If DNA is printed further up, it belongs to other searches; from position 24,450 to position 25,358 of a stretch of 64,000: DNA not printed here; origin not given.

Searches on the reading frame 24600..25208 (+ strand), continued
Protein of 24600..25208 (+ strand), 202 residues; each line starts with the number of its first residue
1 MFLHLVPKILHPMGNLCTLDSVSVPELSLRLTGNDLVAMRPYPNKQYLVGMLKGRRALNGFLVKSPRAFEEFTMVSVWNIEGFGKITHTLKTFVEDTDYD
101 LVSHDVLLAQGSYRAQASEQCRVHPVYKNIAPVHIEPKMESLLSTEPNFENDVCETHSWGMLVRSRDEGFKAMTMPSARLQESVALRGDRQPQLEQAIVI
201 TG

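Call 35: get_annotated_region(hit=H92, flank=5000)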
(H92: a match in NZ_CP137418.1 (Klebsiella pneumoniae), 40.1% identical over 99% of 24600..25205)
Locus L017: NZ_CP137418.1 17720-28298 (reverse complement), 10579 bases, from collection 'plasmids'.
description: Klebsiella pneumoniae strain KP101_SE2_14.23_ST147_NDM5_OXA232 plasmid unnamed1, complete sequence
organism: Klebsiella pneumoniae (NCBI taxid 573)
taxonomy: Bacteria; Pseudomonadota; Gammaproteobacteria; Enterobacterales; Enterobacteriaceae; Klebsiella; Klebsiella pneumoniae
host: -; source: Homo sapiens,pure culture,feces; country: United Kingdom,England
typing (MOB-suite, as given by PLSDB): conjugative; replicon IncFIB,IncHI1B,rep_cluster_1254; relaxase MOBH; mating-pair formation MPF_F
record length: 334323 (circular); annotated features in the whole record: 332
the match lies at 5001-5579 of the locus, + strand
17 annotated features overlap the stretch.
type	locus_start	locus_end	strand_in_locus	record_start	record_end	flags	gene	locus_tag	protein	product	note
CDS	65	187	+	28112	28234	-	-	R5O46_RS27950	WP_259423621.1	hypothetical protein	-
CDS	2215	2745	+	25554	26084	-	-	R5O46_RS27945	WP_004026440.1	hypothetical protein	-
CDS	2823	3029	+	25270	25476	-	-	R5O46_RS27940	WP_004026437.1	hypothetical protein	-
CDS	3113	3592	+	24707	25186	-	-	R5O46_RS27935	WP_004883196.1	hypothetical protein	-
CDS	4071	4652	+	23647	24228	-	-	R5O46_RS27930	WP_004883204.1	hypothetical protein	-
CDS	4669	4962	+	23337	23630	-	-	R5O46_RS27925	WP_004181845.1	hypothetical protein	-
CDS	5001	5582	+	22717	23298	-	-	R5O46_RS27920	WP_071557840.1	DUF6012 family protein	-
CDS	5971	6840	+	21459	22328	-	-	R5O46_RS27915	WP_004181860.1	DUF4942 domain-containing protein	-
CDS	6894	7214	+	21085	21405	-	-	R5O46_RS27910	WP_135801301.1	hypothetical protein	-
CDS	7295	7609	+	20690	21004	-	-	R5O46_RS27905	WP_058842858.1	hypothetical protein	-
CDS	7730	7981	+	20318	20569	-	-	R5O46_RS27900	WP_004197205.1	hypothetical protein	-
CDS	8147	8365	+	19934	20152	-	-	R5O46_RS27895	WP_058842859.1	hypothetical protein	-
CDS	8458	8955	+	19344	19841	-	-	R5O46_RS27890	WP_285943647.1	hypothetical protein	-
CDS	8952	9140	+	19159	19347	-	-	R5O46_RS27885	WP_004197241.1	hypothetical protein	-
CDS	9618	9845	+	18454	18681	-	-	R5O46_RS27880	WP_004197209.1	hypothetical protein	-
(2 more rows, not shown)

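Call 36: predict_structure(alignment_id=A1)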
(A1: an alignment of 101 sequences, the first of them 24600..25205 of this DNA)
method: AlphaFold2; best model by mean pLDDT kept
length: 202 residues; sequences in the alignment: 101
mean_pLDDT: 93.8   pTM: 0.90
mean pLDDT of the five models: 93.8, 92.8, 92.6, 92.6, 92.2
residues with pLDDT >= 90: 172; 70-90: 23; 50-70: 7; < 50: 0
segments of 3 or more residues with pLDDT < 50: none
pLDDT, mean of each block of 10 residues (from residue 1): 98 96 98 98 94 97 98 99 98 98 95 67 96 96 89 94 97 95 80 97 83
secondary structure, 60 per line:
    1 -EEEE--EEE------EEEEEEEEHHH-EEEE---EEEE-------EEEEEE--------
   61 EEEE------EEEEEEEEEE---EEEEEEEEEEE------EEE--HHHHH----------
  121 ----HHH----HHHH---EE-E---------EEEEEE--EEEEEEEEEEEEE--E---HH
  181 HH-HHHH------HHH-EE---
elements in order: E2-5 E8-10 E17-24 E29-32 E36-39 E47-52 E61-64 E71-80 E84-94 E101-103 H106-110 H132-135 E152-157 E160-172 H179-182 H184-187

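Call 47: search_protein_families(library=phrogs, proteins=[window:24600-25208:+], max_evalue=0.01)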
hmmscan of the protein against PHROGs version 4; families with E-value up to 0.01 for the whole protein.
window:24600-25208:+ (202 aa): 0 families

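Call 48: search_protein_families(library=ncbifam, proteins=[window:24600-25208:+], max_evalue=0.01)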
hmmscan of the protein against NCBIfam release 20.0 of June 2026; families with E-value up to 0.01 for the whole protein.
window:24600-25208:+ (202 aa): 0 families

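Call 50: search_solved_structures(query=A1, max_evalue=10)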
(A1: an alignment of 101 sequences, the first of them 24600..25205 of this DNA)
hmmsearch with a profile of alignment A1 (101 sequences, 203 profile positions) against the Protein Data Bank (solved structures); distinct sequences matched with E-value up to 10: 1.
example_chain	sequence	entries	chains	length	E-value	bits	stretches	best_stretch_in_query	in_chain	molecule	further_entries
3b42_A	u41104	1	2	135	1.6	11.4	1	25-69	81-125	Methyl-accepting chemotaxis protein, putative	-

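Call 51: fold_search(model_id=the predicted structure, library=viral)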
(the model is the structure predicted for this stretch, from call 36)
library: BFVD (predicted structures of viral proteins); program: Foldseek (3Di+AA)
matches with E <= 10: 479; with E <= 0.001: 0
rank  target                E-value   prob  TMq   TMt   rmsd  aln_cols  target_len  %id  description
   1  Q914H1                9.5e-02  0.60  0.27  0.29   5.3       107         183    7  Uncharacterized protein 61 [Sulfolobus islandicus filamentous virus (isolate Iceland/Hveragerdi)]
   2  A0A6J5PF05            1.4e-01  0.41  0.27  0.43   4.5       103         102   14  Uncharacterized protein [uncultured Caudovirales phage]
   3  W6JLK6                1.4e-01  0.08  0.13  0.08  10.5        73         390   10  Uncharacterized protein [Alphaentomopoxvirus acuprea]
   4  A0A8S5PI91            2.0e-01  0.20  0.29  0.28  13.4       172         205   13  Uncharacterized protein [Siphoviridae sp. ctb8j11]
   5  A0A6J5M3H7            2.3e-01  0.21  0.23  0.36  10.1       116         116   12  Uncharacterized protein [uncultured Caudovirales phage]
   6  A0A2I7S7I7            2.3e-01  0.13  0.25  0.09  22.6       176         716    9  (no name in the UniProt tables at hand)
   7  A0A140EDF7            2.3e-01  0.10  0.16  0.10  14.7       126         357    8  (no name in the UniProt tables at hand)
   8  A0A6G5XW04            2.5e-01  0.11  0.17  0.22  14.1       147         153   12  (no name in the UniProt tables at hand)
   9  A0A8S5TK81            2.8e-01  0.35  0.25  0.09   4.3        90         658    9  Uncharacterized protein [Podoviridae sp. ctz6O13]
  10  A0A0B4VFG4            3.2e-01  0.02  0.09  0.04  19.2        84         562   14  Uncharacterized protein [Tipula oleracea nudivirus]
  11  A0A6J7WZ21            3.4e-01  0.15  0.22  0.33  10.1       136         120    9  Uncharacterized protein [uncultured Caudovirales phage]
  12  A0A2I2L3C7            3.6e-01  0.05  0.18  0.06  18.8       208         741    8  Immunoglobulin-like fold protein [Orpheovirus IHUMI-LCC2]
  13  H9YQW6                3.8e-01  0.23  0.27  0.41   6.2       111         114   10  (no name in the UniProt tables at hand)
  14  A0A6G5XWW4            3.8e-01  0.06  0.19  0.11  25.6       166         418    8  (no name in the UniProt tables at hand)
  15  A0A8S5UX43            4.0e-01  0.13  0.25  0.16   9.4       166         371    8  Uncharacterized protein [Siphoviridae sp. ctzO58]
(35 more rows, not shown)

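Call 54: search_protein_families(library=pfam, proteins=[P0158, P0163, P0173, P0182, P0203, P0282, P0239, P0278, P0251, P0213], max_evalue=0.01)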
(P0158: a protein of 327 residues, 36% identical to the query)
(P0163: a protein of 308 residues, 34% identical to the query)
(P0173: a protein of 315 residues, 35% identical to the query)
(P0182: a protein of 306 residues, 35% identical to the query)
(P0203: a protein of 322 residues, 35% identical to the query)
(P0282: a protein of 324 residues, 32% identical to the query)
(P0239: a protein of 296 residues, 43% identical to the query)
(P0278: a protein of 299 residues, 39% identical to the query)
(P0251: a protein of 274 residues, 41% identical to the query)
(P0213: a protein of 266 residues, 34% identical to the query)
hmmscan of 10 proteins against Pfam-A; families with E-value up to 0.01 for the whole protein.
P0158 (327 aa): 1 family
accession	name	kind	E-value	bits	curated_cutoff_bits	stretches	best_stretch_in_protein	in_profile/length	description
PF19475.4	DUF6012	-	1.5e-57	194.8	25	1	1-208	1-197/200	Family of unknown function (DUF6012)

P0163 (308 aa): 1 family
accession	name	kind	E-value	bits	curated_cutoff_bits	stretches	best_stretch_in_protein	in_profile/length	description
PF19475.4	DUF6012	-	1.6e-64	217.6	25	1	1-200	1-198/200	Family of unknown function (DUF6012)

P0173 (315 aa): 1 family
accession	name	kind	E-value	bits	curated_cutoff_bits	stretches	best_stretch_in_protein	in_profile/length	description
PF19475.4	DUF6012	-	4e-64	216.3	25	1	9-209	1-199/200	Family of unknown function (DUF6012)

P0182 (306 aa): 1 family
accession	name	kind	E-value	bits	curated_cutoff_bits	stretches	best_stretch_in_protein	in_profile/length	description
PF19475.4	DUF6012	-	2.3e-64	217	25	1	1-199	1-199/200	Family of unknown function (DUF6012)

P0203 (322 aa): 1 family
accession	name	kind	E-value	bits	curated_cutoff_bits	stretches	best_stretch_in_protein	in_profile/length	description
PF19475.4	DUF6012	-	6.8e-62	209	25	1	1-205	1-199/200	Family of unknown function (DUF6012)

P0282 (324 aa): 1 family
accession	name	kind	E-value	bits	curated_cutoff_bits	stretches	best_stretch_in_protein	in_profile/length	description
PF19475.4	DUF6012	-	1.9e-57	194.5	25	1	1-212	1-199/200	Family of unknown function (DUF6012)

P0239 (296 aa): 1 family
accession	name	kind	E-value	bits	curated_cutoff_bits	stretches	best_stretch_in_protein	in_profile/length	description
PF19475.4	DUF6012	-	2.8e-43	148.2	25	2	1-109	1-110/200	Family of unknown function (DUF6012)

P0278 (299 aa): 1 family
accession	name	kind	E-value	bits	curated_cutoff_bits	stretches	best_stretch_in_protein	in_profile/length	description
PF19475.4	DUF6012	-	1.4e-38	132.8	25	1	1-185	1-197/200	Family of unknown function (DUF6012)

P0251 (274 aa): 1 family
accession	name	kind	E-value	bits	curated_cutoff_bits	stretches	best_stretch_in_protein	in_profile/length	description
PF19475.4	DUF6012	-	1e-44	152.9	25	1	1-202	1-199/200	Family of unknown function (DUF6012)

P0213 (266 aa): 1 family
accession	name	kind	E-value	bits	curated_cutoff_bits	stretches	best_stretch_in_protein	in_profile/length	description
PF19475.4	DUF6012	-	3.2e-47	161.1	25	1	1-198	1-197/200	Family of unknown function (DUF6012)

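Call 55: find_encoding_contigs(protein=P0156, flank=5000, max_places=3)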
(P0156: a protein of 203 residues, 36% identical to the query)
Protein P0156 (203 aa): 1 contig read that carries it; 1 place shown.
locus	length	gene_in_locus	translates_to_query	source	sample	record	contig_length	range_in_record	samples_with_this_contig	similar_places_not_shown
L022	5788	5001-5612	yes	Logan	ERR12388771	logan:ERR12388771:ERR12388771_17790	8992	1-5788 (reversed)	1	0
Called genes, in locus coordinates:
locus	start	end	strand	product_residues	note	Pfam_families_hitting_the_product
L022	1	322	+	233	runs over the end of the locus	-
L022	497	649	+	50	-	-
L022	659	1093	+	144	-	-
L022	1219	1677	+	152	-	-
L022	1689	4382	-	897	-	PF00580:UvrD-helicase, PF13245:AAA_19, PF13604:AAA_30 (faint), PF13361:UvrD_C, PF13538:UvrD_C_2 (faint), PF01396:Zn_ribbon_Top1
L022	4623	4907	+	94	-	-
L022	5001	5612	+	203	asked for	PF19475:DUF6012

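Call 56: find_encoding_contigs(protein=P0190, flank=5000, max_places=3)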
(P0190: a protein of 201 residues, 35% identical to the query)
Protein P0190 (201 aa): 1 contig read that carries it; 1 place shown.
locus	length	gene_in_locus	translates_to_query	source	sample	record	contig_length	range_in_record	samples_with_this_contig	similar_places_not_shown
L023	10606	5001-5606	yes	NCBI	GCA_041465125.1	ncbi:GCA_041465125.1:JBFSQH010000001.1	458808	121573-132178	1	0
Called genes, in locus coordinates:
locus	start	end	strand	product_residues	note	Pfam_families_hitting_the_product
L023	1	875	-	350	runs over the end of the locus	-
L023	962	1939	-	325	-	-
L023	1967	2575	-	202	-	PF07022:Phage_CI_repr, PF16452:Phage_CI_C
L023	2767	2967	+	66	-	-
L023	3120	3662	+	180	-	PF06892:Phage_CP76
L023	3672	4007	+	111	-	-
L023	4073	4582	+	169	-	-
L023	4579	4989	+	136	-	-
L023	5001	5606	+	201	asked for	PF19475:DUF6012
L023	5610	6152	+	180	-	-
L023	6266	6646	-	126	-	-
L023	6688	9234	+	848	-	PF05840:Phage_GPA, PF23343:REP_ORF2-G2P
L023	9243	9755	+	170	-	-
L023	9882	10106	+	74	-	-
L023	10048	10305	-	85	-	PF04606:Ogr_Delta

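Call 57: get_annotated_region(hit=H113, flank=5000)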
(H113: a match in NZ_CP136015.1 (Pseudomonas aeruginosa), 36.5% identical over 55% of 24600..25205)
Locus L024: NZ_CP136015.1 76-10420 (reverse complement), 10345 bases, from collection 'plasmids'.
description: Pseudomonas aeruginosa strain R18-20 plasmid pR18-20, complete sequence
organism: Pseudomonas aeruginosa (NCBI taxid 287)
taxonomy: Bacteria; Pseudomonadota; Gammaproteobacteria; Pseudomonadales; Pseudomonadaceae; Pseudomonas; Pseudomonas aeruginosa
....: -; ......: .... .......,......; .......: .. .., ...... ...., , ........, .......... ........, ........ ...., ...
typing (MOB-suite, as given by PLSDB): non-mobilizable; replicon IncU
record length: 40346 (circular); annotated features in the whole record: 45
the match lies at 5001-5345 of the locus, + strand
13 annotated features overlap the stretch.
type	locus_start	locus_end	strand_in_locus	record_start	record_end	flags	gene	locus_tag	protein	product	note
CDS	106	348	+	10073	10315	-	-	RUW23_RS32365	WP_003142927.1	hypothetical protein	-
CDS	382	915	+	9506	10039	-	-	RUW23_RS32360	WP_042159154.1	hypothetical protein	-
CDS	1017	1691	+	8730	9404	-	-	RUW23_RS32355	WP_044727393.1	SOS response-associated peptidase family protein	GO:0006974 - DNA damage response [Evidence IEA]; GO:0018142 - protein-DNA covalent cross-linking [Evidence IEA]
CDS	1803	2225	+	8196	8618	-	acrF3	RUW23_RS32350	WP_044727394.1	anti-CRISPR protein AcrF3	-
CDS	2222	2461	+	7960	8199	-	acrF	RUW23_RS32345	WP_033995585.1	anti-CRISPR protein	-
CDS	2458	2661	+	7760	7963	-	-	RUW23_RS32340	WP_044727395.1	helix-turn-helix transcriptional regulator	-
CDS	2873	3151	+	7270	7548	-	-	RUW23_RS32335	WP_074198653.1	type II toxin-antitoxin system RelE/ParE family toxin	-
CDS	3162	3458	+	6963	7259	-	-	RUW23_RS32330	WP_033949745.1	HigA family addiction module antitoxin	-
CDS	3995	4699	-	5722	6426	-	-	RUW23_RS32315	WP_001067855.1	IS6-like element IS26 family transposase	GO:0006313 - DNA transposition [Evidence IEA]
CDS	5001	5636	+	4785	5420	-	-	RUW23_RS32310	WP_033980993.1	DUF6012 family protein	-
CDS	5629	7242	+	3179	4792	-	-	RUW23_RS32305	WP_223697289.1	type IV secretory system conjugative DNA transfer family protein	-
CDS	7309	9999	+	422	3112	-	-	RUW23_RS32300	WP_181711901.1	YadA-like family protein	-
CDS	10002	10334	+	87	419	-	-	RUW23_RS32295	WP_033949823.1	TrbM/KikA/MpfK family conjugal transfer protein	-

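Call 58: get_annotated_region(hit=H109, flank=5000)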
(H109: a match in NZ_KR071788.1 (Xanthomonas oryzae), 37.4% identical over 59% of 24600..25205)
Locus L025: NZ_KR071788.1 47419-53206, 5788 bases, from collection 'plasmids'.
description: Xanthomonas oryzae pv. oryzicola strain GX01 plasmid pXOCgx01, complete sequence
organism: Xanthomonas oryzae (NCBI taxid 129394)
taxonomy: Bacteria; Pseudomonadota; Gammaproteobacteria; Lysobacterales; Lysobacteraceae; Xanthomonas; Xanthomonas oryzae
host: -; source: Oryza sativa; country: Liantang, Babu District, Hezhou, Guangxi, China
typing (MOB-suite, as given by PLSDB): conjugative; replicon rep_cluster_156; relaxase MOBF; mating-pair formation MPF_T
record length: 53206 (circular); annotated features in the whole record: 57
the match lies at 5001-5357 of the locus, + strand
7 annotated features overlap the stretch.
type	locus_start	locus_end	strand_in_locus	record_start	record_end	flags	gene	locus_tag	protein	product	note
CDS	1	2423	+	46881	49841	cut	-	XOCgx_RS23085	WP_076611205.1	Tn3-like element TnXo19 family transposase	GO:0006313 - DNA transposition [Evidence IEA]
CDS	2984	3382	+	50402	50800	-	-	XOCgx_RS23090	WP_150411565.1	DUF6573 family protein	-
CDS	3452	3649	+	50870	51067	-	-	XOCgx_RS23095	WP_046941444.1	hypothetical protein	-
CDS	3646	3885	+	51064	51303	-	-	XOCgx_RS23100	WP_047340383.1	hypothetical protein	-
CDS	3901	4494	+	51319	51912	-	-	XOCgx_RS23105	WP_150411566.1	hypothetical protein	-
CDS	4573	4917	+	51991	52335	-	-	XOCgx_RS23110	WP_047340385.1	hypothetical protein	-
CDS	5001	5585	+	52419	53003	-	-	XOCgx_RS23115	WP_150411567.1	DUF6012 family protein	-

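Call 59: get_annotated_region(hit=H108, flank=5000)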
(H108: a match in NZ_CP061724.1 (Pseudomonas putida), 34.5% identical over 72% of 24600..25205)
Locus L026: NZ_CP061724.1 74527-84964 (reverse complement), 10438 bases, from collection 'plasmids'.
description: Pseudomonas putida strain ZXPA-20 plasmid pZXPA-20-602k, complete sequence
organism: Pseudomonas putida (NCBI taxid 303)
taxonomy: Bacteria; Pseudomonadota; Gammaproteobacteria; Pseudomonadales; Pseudomonadaceae; Pseudomonas; Pseudomonas putida
host: -; source: a feces sample of migratory birds origin; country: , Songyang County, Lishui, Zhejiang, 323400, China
typing (MOB-suite, as given by PLSDB): non-mobilizable; mating-pair formation MPF_T
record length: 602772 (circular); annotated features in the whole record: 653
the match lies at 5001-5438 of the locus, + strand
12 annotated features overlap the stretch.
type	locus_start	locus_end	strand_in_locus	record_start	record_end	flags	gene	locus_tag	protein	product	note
CDS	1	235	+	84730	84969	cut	-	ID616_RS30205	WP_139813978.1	hypothetical protein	-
CDS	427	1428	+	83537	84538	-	-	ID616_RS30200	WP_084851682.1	hypothetical protein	-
CDS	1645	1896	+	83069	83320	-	-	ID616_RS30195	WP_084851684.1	hypothetical protein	-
CDS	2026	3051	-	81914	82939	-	-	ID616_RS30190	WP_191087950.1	hypothetical protein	-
CDS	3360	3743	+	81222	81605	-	-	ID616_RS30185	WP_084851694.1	hypothetical protein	-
CDS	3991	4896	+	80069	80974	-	-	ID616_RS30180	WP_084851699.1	hypothetical protein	-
CDS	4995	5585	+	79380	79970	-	-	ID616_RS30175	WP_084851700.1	DUF6012 family protein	-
CDS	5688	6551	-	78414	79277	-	-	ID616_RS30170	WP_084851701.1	Ig-like domain-containing protein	-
CDS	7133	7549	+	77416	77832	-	-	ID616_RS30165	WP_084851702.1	hypothetical protein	-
CDS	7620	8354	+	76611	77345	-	-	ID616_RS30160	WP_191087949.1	hypothetical protein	-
CDS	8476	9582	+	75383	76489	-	-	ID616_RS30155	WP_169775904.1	tyrosine-type recombinase/integrase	GO:0015074 - DNA integration [Evidence IEA]; GO:0006310 - DNA recombination [Evidence IEA]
CDS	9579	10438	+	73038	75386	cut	-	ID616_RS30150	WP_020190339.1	site-specific integrase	GO:0015074 - DNA integration [Evidence IEA]; GO:0006310 - DNA recombination [Evidence IEA]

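Call 86: get_annotated_region(hit=H85, flank=4000)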
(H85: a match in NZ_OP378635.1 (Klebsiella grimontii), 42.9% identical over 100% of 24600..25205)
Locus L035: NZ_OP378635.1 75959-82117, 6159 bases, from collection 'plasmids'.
description: Klebsiella grimontii strain KLO00002 plasmid pKLO00002_3, complete sequence
organism: Klebsiella grimontii (NCBI taxid 2058152)
taxonomy: Bacteria; Pseudomonadota; Gammaproteobacteria; Enterobacterales; Enterobacteriaceae; Klebsiella; Klebsiella grimontii
host: -; source: -; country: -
typing (MOB-suite, as given by PLSDB): mobilizable; replicon IncFIA,IncFII,rep_cluster_2183; relaxase MOBF
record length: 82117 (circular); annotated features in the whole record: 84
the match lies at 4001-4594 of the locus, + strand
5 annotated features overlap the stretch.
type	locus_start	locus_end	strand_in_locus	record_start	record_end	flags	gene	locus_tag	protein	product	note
CDS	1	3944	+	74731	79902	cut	mobF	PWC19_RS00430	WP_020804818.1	MobF family relaxase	-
CDS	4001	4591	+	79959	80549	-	-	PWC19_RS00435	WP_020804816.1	DUF6012 family protein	-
CDS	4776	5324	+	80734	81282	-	-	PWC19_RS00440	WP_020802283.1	phospholipase D family protein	-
CDS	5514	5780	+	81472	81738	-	repA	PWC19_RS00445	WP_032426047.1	replication regulatory protein RepA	-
CDS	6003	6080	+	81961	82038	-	tap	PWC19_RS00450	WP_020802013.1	RepA leader peptide Tap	GO:0006276 - plasmid maintenance [Evidence IEA]; GO:0031556 - transcriptional attenuation by ribosome [Evidence IEA]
